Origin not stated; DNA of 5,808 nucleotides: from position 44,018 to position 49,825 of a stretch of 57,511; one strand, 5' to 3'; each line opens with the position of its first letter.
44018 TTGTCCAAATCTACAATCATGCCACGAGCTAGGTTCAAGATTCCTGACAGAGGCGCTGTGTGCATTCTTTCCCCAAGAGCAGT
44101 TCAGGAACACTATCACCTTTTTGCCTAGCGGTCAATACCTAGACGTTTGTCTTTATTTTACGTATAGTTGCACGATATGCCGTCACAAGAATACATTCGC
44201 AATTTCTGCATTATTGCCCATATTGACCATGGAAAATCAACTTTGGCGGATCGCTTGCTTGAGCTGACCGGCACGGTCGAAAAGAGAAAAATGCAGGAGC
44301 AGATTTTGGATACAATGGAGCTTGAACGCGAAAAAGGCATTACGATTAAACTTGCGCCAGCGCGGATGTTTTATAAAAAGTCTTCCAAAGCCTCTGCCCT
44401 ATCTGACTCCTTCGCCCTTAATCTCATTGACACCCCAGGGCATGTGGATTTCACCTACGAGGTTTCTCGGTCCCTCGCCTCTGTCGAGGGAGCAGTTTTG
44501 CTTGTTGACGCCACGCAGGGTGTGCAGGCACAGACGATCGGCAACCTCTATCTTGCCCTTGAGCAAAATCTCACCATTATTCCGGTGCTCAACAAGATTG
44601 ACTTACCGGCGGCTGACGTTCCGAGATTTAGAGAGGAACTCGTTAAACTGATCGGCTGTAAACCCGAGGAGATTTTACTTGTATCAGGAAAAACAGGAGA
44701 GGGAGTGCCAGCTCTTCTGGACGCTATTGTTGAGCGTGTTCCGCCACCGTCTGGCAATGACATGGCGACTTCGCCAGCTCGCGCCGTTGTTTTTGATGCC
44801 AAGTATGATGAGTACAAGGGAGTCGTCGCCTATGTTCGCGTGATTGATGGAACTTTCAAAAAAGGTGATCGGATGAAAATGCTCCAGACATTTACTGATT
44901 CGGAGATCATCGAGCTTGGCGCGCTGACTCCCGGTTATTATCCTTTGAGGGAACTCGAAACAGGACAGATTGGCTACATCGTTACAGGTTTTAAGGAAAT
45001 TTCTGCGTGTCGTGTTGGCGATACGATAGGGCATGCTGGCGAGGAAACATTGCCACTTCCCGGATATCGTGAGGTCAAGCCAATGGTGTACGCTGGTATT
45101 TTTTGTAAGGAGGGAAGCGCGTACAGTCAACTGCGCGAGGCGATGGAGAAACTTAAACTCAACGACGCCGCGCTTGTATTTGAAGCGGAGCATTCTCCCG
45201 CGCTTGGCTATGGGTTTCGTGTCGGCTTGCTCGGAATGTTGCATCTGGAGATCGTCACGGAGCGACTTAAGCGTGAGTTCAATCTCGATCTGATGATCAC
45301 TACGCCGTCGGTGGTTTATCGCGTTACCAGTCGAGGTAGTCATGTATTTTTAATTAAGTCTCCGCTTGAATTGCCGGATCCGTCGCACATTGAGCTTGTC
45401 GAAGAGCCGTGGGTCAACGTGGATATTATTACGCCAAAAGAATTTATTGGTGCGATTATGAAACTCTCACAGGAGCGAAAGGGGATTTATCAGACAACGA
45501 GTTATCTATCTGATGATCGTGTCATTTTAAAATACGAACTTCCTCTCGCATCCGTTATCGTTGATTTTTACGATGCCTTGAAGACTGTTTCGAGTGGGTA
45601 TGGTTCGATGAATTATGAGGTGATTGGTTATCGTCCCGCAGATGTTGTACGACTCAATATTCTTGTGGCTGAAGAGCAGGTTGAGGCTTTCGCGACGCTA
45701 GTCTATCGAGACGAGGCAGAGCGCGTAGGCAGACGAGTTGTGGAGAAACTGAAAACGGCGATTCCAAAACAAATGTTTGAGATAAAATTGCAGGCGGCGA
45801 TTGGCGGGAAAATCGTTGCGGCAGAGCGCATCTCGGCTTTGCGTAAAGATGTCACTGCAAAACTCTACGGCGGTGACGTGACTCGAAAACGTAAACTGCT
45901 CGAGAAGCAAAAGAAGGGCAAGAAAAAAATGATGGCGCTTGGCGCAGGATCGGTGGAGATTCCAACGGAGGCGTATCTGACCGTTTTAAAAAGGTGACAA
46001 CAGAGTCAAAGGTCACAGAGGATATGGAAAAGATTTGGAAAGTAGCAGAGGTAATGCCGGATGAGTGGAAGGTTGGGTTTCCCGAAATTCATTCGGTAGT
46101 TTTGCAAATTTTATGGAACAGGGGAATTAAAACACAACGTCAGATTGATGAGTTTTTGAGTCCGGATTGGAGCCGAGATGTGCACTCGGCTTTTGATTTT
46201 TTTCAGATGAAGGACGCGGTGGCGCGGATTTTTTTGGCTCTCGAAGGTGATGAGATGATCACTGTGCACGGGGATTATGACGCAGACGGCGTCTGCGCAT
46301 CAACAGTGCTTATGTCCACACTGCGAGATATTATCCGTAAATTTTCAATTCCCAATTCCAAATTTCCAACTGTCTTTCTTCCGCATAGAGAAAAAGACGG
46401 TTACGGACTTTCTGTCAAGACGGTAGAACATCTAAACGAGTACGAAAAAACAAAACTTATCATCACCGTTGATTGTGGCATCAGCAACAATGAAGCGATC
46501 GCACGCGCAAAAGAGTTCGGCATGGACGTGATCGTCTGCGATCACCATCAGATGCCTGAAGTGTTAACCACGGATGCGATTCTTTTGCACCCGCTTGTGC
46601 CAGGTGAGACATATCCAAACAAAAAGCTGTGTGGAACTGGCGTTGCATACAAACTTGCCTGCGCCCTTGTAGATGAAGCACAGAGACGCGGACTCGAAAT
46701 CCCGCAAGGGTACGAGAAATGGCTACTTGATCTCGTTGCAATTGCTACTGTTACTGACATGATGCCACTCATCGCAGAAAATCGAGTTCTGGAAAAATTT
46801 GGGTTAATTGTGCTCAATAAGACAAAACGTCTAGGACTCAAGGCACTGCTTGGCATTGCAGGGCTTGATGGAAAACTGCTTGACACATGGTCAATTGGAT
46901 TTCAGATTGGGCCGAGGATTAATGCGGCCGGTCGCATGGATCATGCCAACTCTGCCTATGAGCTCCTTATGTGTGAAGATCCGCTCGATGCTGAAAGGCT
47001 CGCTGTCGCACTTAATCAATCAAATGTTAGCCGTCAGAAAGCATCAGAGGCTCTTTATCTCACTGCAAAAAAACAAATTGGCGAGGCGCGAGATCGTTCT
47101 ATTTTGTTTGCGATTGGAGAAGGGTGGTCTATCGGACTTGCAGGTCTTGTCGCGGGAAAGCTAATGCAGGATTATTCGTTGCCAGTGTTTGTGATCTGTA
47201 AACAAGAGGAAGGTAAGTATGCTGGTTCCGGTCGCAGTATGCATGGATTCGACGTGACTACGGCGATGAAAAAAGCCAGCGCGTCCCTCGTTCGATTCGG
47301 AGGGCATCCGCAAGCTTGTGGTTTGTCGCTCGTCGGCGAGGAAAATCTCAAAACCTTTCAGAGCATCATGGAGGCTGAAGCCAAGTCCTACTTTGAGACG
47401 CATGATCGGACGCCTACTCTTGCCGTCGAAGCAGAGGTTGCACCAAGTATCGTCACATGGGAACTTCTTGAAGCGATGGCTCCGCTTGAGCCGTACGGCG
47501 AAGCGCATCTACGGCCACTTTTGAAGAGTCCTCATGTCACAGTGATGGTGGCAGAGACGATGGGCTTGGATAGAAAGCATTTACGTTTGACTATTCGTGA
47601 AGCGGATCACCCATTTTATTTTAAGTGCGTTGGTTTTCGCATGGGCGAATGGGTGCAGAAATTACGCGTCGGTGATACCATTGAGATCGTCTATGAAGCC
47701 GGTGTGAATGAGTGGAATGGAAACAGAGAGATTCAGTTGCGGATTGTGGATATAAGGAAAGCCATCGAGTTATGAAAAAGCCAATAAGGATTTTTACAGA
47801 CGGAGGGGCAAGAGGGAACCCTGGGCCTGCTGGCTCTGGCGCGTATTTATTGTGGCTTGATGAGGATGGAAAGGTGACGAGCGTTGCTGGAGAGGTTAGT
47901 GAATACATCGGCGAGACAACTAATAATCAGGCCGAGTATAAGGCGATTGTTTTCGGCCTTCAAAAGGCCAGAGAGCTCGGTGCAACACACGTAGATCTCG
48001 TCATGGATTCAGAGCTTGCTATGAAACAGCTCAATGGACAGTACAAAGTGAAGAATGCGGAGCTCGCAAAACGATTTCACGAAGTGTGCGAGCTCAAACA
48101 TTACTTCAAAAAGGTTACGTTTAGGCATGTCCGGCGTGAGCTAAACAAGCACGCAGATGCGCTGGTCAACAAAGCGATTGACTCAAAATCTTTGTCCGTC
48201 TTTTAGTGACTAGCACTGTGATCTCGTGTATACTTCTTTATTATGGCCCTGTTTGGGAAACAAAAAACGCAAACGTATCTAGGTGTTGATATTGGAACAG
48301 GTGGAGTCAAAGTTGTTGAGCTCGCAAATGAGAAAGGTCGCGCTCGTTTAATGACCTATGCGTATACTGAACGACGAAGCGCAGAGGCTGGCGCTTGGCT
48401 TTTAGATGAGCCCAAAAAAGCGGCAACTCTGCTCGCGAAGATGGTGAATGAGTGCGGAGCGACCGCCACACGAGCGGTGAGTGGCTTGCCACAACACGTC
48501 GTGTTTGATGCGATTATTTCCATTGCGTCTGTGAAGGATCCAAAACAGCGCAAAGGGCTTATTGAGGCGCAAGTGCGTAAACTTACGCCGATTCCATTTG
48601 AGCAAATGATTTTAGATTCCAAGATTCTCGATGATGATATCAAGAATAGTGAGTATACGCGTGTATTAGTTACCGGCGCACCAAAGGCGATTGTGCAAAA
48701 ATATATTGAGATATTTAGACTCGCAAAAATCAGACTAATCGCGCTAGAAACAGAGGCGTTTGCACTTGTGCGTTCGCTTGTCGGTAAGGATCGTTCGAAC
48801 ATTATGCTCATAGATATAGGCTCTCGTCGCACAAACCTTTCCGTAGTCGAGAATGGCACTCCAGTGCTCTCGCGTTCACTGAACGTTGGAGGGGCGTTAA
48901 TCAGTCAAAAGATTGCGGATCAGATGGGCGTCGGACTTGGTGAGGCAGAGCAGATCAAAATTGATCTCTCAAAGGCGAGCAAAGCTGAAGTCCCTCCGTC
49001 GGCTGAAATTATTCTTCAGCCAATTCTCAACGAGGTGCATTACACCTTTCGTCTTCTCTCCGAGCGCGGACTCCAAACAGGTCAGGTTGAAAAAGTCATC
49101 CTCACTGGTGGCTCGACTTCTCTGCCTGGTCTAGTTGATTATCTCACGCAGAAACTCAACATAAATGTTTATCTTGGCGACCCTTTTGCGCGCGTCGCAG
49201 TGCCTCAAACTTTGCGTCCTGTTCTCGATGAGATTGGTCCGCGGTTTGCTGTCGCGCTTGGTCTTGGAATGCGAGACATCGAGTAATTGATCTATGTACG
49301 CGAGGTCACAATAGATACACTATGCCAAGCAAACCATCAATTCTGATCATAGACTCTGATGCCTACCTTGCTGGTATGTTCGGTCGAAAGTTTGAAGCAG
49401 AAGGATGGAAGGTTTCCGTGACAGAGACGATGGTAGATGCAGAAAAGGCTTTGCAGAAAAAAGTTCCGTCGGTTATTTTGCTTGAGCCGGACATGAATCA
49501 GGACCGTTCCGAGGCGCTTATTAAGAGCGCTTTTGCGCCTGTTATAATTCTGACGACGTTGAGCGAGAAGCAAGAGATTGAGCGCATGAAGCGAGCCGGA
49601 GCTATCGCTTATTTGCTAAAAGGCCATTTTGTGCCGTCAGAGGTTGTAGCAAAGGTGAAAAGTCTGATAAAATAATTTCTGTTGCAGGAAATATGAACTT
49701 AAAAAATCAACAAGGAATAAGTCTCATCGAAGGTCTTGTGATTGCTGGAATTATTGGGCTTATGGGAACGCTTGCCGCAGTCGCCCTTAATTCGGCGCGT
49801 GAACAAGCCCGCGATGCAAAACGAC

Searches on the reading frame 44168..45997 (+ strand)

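Call 13: search_protein_families(library=pfam, proteins=[window:44168-45997:+], max_evalue=0.0001)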
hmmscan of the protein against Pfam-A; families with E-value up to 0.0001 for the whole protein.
window:44168-45997:+ (609 aa): 6 families
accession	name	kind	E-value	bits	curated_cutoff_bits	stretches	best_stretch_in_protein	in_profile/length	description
PF00009.33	GTP_EFTU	-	3.9e-54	183.5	26.5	1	9-193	2-188/188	Elongation factor Tu GTP binding domain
PF06421.17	LepA_C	-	1e-41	141.8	29.7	1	501-608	2-107/107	GTP-binding protein LepA C-terminus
PF00679.30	EFG_C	-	2.2e-21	76.1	27.9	1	412-495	3-85/89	Elongation factor G C-terminus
PF03144.31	GTP_EFTU_D2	-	4.7e-10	40.2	30.3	1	218-287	1-72/73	Elongation factor Tu domain 2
PF22042.2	EF-G_D2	-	1.9e-07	31.5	27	1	203-240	1-38/84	Elongation factor G domain 2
PF16658.11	RF3_C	-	1.3e-05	25.4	40.1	1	305-379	9-80/132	Class II release factor RF3, C-terminal domain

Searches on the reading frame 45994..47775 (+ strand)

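Call 13: search_protein_families(library=pfam, proteins=[window:45994-47775:+], max_evalue=0.0001)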
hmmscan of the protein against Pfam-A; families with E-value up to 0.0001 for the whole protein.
window:45994-47775:+ (593 aa): 3 families
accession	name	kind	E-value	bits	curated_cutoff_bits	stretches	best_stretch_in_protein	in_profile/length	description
PF17768.7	RecJ_OB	-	7.2e-23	81.2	27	1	479-586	2-107/107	RecJ OB domain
PF01368.27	DHH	-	3.1e-22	79.6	28.1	1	89-252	2-125/125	DHH family, N-terminal domain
PF02272.25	DHHA1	-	1.2e-13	51.9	25.9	1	370-464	4-101/102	DHHA1 domain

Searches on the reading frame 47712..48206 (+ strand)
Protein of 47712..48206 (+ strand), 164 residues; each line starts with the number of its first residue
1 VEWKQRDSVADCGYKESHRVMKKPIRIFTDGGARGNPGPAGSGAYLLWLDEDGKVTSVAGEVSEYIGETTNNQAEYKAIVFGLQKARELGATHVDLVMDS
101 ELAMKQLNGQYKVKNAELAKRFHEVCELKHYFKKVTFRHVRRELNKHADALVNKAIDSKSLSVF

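Call 73: search_protein_families(library=pfam, proteins=[window:47712-48206:+], max_evalue=0.001)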
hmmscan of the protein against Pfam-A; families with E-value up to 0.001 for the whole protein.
window:47712-48206:+ (164 aa): 2 families
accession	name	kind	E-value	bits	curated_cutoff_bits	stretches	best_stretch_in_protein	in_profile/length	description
PF13456.12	RVT_3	-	1.7e-21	76.8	21.6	1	29-155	2-123/123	Reverse transcriptase-like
PF00075.30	RNase_H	-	1.7e-10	41.6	25.8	1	24-155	3-139/141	RNase H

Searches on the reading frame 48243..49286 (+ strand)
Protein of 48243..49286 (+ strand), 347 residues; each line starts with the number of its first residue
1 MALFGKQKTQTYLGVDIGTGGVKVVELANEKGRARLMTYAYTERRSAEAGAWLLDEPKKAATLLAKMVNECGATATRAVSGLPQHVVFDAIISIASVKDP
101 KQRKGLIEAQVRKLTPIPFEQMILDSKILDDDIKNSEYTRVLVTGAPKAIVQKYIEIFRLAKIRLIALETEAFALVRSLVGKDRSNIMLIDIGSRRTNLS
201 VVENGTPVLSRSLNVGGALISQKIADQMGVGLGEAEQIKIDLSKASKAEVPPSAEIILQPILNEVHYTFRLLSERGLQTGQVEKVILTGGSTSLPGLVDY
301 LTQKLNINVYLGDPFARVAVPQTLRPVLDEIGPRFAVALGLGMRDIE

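Call 13: search_protein_families(library=pfam, proteins=[window:48243-49286:+], max_evalue=0.0001)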
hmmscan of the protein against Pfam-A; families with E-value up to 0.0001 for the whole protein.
window:48243-49286:+ (347 aa): 4 families
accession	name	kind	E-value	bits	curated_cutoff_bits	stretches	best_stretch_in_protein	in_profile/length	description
PF11104.14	PilM_2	-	1.1e-39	136.7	27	1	14-345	1-339/340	Type IV pilus assembly protein PilM;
PF14450.12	FtsA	-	2.2e-14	54.4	31.8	1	188-340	1-127/127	Cell division protein FtsA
PF06723.19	MreB_Mbl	-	3.9e-09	36.2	27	1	185-258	145-224/327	MreB/Mbl protein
PF25216.1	Volactin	-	3.7e-05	23.8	35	0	173-305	154-291/321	Volactin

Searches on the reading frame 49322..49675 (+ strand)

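Call 13: search_protein_families(library=pfam, proteins=[window:49322-49675:+], max_evalue=0.0001)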
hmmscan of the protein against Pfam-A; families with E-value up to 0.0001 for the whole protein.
window:49322-49675:+ (117 aa): 1 family
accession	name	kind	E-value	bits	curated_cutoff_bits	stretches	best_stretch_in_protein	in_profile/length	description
PF00072.30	Response_reg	-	7.4e-08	33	30.2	1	7-110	1-108/111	Response regulator receiver domain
